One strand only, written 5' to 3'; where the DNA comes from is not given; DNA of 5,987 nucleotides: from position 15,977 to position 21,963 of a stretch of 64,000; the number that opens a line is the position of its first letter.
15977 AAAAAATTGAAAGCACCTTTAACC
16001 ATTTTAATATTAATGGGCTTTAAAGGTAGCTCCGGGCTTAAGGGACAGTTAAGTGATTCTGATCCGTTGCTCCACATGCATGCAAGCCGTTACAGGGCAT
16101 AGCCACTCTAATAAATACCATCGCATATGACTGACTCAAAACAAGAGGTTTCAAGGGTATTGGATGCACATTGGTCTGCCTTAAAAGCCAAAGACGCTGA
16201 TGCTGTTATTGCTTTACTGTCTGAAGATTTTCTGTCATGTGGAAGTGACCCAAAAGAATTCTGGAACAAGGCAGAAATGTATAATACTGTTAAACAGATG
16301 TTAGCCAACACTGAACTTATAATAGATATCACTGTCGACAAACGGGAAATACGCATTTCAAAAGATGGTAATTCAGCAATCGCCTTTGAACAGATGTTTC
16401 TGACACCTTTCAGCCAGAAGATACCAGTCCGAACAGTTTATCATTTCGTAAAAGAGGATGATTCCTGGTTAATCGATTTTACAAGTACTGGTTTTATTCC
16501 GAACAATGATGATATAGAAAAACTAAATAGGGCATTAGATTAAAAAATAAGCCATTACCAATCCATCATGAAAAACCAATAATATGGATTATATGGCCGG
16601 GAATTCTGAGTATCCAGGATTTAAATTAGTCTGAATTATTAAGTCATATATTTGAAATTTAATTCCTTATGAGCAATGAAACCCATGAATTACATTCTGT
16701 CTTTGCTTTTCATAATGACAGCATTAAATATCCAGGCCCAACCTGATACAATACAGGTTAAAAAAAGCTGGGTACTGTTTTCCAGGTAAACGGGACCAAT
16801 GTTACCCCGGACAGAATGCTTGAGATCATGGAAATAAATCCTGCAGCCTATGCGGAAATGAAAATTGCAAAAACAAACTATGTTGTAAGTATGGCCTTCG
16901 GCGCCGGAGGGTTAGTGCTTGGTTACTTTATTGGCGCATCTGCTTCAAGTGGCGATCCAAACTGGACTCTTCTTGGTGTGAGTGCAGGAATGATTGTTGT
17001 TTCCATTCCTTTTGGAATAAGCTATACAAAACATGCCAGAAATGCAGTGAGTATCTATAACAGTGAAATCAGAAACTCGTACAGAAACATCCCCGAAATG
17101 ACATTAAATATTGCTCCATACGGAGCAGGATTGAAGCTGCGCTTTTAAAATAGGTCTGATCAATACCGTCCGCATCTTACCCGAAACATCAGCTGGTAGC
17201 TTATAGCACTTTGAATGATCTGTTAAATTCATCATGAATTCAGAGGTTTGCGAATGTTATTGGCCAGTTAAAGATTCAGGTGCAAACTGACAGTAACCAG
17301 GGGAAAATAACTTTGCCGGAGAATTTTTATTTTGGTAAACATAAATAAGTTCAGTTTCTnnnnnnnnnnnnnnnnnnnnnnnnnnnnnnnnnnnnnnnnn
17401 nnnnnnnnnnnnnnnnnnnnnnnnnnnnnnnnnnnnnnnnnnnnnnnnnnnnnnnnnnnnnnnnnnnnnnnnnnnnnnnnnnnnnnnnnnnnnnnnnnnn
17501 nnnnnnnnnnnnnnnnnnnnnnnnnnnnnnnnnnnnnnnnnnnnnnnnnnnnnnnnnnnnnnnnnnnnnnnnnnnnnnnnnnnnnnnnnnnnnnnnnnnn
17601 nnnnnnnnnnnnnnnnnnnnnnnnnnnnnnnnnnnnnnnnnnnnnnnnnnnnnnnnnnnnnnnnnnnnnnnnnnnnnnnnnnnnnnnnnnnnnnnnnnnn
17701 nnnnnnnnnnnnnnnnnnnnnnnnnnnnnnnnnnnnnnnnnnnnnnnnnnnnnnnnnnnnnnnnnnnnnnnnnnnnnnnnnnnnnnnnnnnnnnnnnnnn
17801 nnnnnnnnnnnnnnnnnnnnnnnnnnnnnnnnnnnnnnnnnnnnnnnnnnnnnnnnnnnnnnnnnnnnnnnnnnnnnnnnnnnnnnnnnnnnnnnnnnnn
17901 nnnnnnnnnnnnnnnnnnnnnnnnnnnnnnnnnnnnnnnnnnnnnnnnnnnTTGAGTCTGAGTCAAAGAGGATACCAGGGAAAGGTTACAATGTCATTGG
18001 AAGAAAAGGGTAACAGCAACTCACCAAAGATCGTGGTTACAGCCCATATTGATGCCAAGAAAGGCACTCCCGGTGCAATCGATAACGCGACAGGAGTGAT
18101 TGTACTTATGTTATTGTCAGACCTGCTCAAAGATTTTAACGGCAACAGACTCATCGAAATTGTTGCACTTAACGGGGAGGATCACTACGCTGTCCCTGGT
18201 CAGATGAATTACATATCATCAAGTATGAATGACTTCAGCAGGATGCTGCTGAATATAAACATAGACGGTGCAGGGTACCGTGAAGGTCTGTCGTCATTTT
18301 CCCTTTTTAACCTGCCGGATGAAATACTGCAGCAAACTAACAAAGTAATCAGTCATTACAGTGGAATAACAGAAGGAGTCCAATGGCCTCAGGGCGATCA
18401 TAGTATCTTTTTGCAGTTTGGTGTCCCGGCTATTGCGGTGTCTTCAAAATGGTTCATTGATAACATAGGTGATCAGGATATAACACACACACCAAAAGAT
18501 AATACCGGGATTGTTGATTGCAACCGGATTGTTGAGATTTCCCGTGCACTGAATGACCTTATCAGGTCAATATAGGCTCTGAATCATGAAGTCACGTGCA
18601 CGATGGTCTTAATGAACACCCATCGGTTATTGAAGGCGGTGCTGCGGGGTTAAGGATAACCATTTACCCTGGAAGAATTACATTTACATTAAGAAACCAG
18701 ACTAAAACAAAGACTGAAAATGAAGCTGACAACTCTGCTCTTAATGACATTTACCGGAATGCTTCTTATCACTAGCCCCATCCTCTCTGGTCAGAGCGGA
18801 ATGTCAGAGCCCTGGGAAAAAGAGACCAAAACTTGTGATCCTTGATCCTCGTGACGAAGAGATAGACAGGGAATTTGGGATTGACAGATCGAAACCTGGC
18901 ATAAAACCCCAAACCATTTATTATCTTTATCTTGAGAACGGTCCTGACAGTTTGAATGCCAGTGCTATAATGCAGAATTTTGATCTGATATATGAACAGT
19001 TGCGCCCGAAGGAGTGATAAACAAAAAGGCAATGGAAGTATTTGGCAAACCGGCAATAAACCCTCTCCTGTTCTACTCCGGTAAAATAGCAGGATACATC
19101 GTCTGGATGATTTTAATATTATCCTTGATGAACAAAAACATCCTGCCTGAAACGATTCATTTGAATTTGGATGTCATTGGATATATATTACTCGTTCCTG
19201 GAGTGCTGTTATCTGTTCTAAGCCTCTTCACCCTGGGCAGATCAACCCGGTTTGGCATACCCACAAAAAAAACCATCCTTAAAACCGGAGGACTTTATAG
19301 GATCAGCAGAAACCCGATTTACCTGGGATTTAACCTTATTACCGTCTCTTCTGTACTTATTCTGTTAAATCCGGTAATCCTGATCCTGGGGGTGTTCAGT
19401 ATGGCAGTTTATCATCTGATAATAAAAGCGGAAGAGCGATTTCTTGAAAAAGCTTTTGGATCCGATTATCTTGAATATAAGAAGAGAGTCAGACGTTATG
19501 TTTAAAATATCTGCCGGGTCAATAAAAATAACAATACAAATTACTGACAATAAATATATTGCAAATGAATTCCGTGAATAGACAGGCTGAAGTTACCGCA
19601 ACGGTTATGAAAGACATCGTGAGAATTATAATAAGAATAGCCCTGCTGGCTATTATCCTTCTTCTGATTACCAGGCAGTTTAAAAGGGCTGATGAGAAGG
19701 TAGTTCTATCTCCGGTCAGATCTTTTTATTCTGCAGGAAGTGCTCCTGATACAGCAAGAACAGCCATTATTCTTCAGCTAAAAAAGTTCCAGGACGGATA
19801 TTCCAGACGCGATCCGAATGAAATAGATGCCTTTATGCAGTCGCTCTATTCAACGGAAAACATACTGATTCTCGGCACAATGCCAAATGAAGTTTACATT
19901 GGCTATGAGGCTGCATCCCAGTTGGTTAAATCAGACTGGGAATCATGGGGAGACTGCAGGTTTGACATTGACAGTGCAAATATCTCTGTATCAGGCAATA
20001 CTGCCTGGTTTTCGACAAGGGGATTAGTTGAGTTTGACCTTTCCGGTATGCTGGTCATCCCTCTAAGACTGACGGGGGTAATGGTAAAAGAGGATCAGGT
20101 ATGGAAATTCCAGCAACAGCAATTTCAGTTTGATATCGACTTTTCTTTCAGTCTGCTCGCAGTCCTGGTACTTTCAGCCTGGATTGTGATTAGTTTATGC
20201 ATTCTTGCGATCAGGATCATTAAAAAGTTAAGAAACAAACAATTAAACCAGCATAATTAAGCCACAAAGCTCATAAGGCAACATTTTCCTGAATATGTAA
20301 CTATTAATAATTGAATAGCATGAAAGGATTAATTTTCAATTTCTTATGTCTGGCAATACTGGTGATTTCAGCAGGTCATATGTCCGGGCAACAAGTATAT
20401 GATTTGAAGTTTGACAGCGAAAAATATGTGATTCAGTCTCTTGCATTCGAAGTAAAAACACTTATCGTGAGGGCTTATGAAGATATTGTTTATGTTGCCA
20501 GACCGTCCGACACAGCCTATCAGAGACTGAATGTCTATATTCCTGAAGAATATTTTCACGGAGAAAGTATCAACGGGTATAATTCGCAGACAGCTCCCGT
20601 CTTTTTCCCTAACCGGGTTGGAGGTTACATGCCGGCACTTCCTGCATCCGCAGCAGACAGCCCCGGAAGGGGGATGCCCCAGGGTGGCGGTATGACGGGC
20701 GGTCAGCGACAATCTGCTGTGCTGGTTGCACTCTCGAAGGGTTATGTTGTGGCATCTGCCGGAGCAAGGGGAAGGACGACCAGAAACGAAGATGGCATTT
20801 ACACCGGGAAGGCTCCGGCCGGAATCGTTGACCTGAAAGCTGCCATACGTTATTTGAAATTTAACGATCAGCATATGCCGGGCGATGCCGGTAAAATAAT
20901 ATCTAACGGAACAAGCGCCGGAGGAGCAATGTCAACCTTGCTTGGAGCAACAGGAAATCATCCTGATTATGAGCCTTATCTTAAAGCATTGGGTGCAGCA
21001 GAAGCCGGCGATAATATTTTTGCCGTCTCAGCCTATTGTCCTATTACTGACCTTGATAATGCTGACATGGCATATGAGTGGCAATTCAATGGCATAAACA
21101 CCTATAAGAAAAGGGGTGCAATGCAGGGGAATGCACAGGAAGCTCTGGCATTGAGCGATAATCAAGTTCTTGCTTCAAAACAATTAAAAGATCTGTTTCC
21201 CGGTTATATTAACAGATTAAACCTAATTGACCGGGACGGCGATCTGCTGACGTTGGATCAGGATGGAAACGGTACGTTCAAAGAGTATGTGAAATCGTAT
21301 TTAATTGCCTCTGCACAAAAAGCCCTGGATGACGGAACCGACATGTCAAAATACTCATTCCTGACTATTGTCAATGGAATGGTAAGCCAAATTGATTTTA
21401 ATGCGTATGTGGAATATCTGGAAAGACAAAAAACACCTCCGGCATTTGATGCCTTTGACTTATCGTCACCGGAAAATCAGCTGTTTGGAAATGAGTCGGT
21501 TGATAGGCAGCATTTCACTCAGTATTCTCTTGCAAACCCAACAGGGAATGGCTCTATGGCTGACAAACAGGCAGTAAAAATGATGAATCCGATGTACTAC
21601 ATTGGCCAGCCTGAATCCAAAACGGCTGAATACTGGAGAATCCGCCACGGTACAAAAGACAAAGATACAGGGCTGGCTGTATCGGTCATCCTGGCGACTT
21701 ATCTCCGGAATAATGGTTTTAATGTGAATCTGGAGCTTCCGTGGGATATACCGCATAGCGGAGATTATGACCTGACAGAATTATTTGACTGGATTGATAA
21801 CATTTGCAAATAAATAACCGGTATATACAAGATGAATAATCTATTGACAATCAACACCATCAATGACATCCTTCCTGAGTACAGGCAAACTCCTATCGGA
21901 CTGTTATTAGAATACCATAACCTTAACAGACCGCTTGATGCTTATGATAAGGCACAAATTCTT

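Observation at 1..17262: Integron-type gene-cassette array (at least 14 attC-bounded cassettes) with no integrase in view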

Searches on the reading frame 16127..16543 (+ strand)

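Call 19: search_protein_families(library=pfam, proteins=[window:16127-16543:+], max_evalue=0.01)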
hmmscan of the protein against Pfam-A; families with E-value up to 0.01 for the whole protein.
window:16127-16543:+ (138 aa): 4 families
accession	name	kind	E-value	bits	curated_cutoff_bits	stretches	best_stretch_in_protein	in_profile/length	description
PF13474.12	SnoaL_3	-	3.7e-11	43.9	22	1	8-116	1-111/121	SnoaL-like domain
PF14534.12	DUF4440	-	8e-08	33.1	25.2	1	10-116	3-107/107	Domain of unknown function (DUF4440)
PF12680.13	SnoaL_2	-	0.0064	17.5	27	1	14-113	3-98/102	SnoaL-like domain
PF05223.17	MecA_N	-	0.0094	16.7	22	0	13-125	7-111/117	NTF2-like N-terminal transpeptidase domain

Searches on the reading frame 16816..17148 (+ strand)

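Call 19: search_protein_families(library=pfam, proteins=[window:16816-17148:+], max_evalue=0.01)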
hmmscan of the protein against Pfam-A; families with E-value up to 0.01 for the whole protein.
window:16816-17148:+ (110 aa): 1 family
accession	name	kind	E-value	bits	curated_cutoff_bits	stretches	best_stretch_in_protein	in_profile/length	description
PF09991.14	DUF2232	-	0.0095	15.6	27.8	0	21-95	60-132/290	Predicted membrane protein (DUF2232)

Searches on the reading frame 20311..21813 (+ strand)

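Call 30: search_protein_families(library=ncbifam, proteins=[window:20311-21813:+], max_evalue=0.00001)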
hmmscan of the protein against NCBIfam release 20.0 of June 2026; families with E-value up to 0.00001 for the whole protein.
window:20311-21813:+ (500 aa): 2 families
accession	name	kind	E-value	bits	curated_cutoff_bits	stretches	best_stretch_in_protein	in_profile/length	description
NF041556.1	tannase_B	equivalog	1.2e-198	661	300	1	32-496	1-463/463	subtype B tannase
NF041555.1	tannase_A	equivalog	1.3e-62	212.3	550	2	58-339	70-347/619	subtype A tannase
